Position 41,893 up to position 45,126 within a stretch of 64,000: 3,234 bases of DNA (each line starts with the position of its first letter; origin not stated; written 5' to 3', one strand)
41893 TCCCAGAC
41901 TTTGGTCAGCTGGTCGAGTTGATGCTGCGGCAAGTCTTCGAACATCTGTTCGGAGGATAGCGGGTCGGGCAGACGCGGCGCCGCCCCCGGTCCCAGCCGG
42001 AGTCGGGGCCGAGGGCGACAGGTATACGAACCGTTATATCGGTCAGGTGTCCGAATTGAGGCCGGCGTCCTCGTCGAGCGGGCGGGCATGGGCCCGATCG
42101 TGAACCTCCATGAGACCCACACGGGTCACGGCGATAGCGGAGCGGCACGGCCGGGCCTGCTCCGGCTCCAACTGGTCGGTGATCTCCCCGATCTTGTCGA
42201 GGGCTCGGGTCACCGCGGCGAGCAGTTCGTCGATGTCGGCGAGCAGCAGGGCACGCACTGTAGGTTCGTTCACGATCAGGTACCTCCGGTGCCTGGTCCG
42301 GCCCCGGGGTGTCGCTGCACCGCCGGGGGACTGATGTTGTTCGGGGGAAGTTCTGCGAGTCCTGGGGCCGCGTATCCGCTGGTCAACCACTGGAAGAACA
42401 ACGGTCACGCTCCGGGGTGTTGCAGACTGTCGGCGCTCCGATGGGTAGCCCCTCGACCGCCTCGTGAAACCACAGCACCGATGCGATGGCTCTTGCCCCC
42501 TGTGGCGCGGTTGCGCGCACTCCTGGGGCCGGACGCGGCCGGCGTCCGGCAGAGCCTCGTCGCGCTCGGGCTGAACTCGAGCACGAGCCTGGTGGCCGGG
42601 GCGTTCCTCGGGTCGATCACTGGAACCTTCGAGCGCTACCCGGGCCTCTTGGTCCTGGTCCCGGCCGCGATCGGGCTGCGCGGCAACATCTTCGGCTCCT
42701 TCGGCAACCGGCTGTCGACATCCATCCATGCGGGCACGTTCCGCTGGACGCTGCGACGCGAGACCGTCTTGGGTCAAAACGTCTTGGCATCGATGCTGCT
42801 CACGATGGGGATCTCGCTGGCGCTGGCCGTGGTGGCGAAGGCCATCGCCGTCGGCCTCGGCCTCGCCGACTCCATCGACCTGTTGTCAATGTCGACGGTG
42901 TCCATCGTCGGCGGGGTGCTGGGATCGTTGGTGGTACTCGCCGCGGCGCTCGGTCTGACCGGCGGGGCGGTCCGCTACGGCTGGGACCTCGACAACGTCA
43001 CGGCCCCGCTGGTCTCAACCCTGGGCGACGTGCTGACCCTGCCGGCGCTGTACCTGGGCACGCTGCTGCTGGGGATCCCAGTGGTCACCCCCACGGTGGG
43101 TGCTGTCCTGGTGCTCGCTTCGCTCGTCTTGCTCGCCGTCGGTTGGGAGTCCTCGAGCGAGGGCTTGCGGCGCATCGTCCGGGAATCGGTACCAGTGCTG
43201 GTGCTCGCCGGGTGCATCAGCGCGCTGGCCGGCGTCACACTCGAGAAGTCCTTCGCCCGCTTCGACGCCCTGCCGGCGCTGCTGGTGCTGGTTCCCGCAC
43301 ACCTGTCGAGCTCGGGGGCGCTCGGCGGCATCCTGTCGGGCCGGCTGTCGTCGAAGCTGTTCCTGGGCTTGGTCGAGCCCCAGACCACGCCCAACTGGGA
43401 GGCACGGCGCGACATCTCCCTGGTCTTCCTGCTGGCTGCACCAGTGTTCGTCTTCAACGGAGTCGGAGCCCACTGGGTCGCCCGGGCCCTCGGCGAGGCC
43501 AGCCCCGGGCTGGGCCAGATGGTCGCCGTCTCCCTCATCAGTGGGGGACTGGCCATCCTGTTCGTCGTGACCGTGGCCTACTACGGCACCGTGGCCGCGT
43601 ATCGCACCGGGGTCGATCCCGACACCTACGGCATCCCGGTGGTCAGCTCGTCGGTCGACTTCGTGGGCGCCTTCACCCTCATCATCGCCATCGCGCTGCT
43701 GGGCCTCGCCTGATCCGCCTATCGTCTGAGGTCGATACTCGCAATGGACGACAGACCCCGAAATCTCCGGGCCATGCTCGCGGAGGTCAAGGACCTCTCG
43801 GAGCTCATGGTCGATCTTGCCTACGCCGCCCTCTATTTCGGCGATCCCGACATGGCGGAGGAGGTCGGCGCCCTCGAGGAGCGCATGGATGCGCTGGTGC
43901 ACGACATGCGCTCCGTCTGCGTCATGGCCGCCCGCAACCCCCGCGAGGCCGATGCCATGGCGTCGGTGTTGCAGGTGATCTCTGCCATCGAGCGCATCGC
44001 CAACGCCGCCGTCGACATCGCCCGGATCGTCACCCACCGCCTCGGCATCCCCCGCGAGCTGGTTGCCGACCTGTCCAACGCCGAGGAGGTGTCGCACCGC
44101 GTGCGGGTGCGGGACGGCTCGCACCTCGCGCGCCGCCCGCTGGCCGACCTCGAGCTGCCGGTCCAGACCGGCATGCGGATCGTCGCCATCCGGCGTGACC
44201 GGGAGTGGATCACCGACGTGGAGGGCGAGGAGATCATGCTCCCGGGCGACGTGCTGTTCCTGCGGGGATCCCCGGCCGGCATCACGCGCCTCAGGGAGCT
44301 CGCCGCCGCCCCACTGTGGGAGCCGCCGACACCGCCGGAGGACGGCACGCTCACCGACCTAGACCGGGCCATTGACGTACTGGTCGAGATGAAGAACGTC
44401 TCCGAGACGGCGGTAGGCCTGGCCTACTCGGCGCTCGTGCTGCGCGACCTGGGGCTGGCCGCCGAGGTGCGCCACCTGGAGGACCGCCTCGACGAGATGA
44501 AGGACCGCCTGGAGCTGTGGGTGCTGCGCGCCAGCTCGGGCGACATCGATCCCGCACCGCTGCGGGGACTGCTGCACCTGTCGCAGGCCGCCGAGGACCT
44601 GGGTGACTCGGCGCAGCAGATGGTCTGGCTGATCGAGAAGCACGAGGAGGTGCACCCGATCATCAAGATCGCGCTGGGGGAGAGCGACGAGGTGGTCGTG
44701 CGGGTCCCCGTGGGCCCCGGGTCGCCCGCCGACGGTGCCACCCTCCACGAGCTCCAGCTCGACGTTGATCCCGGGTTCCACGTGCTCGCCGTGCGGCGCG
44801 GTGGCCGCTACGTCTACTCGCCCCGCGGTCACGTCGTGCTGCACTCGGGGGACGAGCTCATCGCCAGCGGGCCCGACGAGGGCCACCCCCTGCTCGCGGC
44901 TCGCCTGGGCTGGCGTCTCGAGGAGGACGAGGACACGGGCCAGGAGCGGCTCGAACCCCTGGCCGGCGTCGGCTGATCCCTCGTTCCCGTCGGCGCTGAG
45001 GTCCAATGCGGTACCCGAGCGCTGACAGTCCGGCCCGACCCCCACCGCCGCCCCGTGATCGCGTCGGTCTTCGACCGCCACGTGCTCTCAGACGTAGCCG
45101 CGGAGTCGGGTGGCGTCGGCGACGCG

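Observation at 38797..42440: Compositionally distinct ~3.6-kb island of orphan genes, bounded by an imperfect direct repeat and opening with a headless HK97-type capsid gene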

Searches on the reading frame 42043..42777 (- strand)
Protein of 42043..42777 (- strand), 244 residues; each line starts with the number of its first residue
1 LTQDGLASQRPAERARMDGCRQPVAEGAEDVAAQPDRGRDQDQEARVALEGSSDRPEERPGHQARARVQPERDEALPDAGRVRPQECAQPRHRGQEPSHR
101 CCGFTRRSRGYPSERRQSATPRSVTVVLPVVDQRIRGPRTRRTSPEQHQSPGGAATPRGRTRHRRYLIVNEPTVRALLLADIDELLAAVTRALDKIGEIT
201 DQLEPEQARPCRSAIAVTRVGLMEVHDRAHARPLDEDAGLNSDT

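Call 4: search_protein_families(library=pfam, max_evalue=1, proteins=[window:42043-42777:-])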
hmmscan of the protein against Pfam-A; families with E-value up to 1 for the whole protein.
window:42043-42777:- (244 aa): 0 families

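Call 5: search_protein_families(library=phrogs, max_evalue=1, proteins=[window:42043-42777:-])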
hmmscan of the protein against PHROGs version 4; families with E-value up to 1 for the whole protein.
window:42043-42777:- (244 aa): 2 families
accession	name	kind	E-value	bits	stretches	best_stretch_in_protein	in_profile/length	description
phrog_7171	-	head and packaging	0.17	13.1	1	170-192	36-58/64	minor head protein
phrog_7864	-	unknown function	0.36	11.5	1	29-126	93-184/242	-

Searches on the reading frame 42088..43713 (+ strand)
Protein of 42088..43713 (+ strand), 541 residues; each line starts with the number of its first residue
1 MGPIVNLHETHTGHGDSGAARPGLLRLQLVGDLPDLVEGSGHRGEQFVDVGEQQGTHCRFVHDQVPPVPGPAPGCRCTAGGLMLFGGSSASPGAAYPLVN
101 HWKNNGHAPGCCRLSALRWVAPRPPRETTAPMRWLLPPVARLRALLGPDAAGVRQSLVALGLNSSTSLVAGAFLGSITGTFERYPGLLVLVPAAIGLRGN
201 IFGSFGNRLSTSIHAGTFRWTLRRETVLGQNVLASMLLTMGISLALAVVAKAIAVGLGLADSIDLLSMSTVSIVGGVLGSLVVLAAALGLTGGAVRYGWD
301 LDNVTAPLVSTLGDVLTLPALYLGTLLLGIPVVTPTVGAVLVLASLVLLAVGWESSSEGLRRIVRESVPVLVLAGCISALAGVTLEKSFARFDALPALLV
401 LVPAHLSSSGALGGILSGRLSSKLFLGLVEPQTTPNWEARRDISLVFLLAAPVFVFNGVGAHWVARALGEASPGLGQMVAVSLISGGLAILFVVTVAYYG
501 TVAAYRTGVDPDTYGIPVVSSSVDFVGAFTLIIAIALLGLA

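Call 4: search_protein_families(library=pfam, max_evalue=1, proteins=[window:42088-43713:+])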
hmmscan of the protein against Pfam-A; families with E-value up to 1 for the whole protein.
window:42088-43713:+ (541 aa): 1 family
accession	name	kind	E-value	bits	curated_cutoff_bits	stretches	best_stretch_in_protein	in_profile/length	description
PF01769.21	MgtE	-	1.6e-25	90.2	27.6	2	402-533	1-124/125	Divalent cation transporter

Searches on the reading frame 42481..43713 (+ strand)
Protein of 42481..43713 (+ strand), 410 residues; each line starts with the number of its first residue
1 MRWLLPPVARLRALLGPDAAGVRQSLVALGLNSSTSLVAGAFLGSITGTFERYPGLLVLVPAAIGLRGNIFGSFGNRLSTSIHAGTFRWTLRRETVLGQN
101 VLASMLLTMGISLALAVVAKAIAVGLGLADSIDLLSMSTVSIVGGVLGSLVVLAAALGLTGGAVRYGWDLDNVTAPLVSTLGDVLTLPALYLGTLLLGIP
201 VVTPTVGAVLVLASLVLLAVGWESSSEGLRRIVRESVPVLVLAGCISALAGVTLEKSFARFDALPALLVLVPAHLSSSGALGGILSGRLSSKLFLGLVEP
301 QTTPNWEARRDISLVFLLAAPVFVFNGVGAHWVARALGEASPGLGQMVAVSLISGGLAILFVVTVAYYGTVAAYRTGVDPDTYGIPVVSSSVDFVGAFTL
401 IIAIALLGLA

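Call 17: find_related_loci(query=window:42481-43713:+, collection=genome_contigs, flank=10000)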
Query window:42481-43713:+ (410 aa) in genome_contigs; peptide patterns used: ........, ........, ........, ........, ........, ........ (x = any residue, [..] = any of these).
394 stretches matched a pattern; 247 encode a relative of the query (tblastn E <= 1e-3); the best 80 are kept; 80 distinct loci.
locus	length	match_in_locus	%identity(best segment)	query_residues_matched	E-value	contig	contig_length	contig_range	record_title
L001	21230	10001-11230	91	1-410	0e+0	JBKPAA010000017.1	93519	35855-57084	MAG: Actinomycetota bacterium isolate GB_HAYS_MAG_00020 GB_HAYS_000001135340, whole genome shotgun sequence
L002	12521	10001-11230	94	1-410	0e+0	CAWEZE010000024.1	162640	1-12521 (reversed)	MAG: uncultured bacterium isolate MFD09267.bin.1.261 genome assembly, contig: contig_72389, whole genome shotgun sequenc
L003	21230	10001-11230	94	1-410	0e+0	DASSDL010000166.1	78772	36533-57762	MAG TPA_asm: Acidimicrobiales bacterium isolate SMAG_U949 k141_388503, whole genome shotgun sequence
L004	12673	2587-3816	92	1-410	0e+0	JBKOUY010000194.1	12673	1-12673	MAG: Actinomycetota bacterium isolate GM_HAYS_MAG_00007 GM_HAYS_000000184552, whole genome shotgun sequence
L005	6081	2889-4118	90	1-410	0e+0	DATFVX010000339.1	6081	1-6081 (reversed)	MAG TPA_asm: Acidimicrobiales bacterium isolate SMAG_U9475 k141_3090657, whole genome shotgun sequence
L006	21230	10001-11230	91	1-410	0e+0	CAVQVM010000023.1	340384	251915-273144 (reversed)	MAG: uncultured bacterium isolate MFD09267.bin.1.232 genome assembly, contig: contig_58050, whole genome shotgun sequenc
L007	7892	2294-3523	87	1-410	0e+0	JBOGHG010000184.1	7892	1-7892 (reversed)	MAG: Acidimicrobiales bacterium isolate SD8030_metabat2.bin.5 NODE_2750_length_7892_cov_9.095042, whole genome shotgun s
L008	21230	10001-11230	82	1-410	0e+0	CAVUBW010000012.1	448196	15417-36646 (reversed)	MAG: uncultured Acidimicrobiales bacterium isolate MFD05674.bin.2.4 genome assembly, contig: contig_17882, whole genome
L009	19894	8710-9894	84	16-410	0e+0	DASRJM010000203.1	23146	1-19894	MAG TPA_asm: Acidimicrobiales bacterium isolate SMAG_U10136 k141_1055016, whole genome shotgun sequence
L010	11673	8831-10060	79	1-410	0e+0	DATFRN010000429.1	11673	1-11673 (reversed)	MAG TPA_asm: Acidimicrobiales bacterium isolate SMAG_U9359 k141_2510601, whole genome shotgun sequence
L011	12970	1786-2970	84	16-410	0e+0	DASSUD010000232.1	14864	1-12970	MAG TPA_asm: Acidimicrobiales bacterium isolate SMAG_U558 k141_1219534, whole genome shotgun sequence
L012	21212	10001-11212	82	1-404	0e+0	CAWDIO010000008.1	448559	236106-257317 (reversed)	MAG: uncultured Acidimicrobiales bacterium isolate MFD04850.bin.2.266 genome assembly, contig: contig_2489, whole genome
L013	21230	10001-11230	82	1-410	0e+0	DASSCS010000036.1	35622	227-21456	MAG TPA_asm: Acidimicrobiales bacterium isolate SMAG_U928 k141_671710, whole genome shotgun sequence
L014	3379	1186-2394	83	8-409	0e+0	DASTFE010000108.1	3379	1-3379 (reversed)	MAG TPA_asm: Acidimicrobiales bacterium isolate SMAG_U866 k141_859989, whole genome shotgun sequence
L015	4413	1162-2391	83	1-410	0e+0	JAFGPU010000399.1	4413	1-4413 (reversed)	MAG: Acidimicrobiales bacterium isolate Zod_Metabat.708 k87_5646209, whole genome shotgun sequence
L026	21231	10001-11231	89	1-410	1e-174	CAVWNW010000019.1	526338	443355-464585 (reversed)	MAG: uncultured bacterium isolate MFD09267.bin.2.210 genome assembly, contig: contig_77149, whole genome shotgun sequenc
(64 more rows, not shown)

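Call 69: search_protein_families(library=pfam, max_evalue=0.01, proteins=[L006:7947-8906:-, L006:8909-9313:+, L006:7403-7957:-, L006:7022-7375:+, L026:8844-9242:-])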
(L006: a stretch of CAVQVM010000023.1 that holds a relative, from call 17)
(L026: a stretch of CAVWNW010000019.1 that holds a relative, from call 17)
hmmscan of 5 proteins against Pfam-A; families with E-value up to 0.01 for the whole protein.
L006:7947-8906:- (319 aa): 1 family
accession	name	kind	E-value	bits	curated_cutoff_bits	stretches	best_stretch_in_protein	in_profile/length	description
PF03243.20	MerB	-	1.8e-17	64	27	1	194-307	3-122/126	Alkylmercury lyase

L006:8909-9313:+ (134 aa): 3 families
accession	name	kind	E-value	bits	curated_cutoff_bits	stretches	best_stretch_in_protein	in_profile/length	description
PF13411.12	MerR_1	-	7e-20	71.3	21.6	1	2-68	1-66/69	MerR HTH family regulatory protein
PF09278.17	MerR-DNA-bind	-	1.8e-19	70.5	25.4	1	46-108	2-64/65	MerR, DNA binding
PF00376.29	MerR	-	1.2e-15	57.5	28.2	1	3-40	1-38/38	MerR family regulatory protein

L006:7403-7957:- (184 aa): 1 family
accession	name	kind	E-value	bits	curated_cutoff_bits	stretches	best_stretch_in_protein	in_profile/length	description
PF19948.4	DUF6410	-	0.00033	21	25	1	107-177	5-75/189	Family of unknown function (DUF6410)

L006:7022-7375:+ (117 aa): 0 families

L026:8844-9242:- (132 aa): 4 families
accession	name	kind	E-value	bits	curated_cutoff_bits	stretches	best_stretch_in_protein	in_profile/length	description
PF00903.31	Glyoxalase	-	7.7e-13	49.3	20.6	1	11-127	6-120/121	Glyoxalase/Bleomycin resistance protein/Dioxygenase superfamily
PF18029.7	Glyoxalase_6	-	6.3e-07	30.5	23.6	1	12-128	4-105/106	Glyoxalase-like domain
PF13669.12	Glyoxalase_4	-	1.8e-05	25.4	27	1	12-97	5-97/109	Glyoxalase/Bleomycin resistance protein/Dioxygenase superfamily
PF22677.2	Ble-like_N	-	0.0076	16.4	24.5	0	12-31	7-26/41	Bleomycin resistance protein-like N-terminal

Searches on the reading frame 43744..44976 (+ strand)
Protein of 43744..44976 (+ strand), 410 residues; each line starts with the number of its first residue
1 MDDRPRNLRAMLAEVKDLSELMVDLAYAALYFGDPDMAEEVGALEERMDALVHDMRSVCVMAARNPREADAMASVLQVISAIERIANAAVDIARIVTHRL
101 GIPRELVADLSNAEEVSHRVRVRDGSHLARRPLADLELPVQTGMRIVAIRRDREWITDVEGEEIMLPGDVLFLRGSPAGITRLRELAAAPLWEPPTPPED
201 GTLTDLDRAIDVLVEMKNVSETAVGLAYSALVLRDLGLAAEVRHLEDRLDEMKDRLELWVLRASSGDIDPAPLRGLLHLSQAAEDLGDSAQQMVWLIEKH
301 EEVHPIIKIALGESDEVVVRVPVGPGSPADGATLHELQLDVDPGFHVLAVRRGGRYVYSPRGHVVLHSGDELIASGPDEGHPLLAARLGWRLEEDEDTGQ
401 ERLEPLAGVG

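Call 12: find_encoding_contigs(protein=window:43744-44976:+, flank=10000, max_places=10)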
Protein window:43744-44976:+ (410 aa): no gene with exactly this product is on record in the collection.
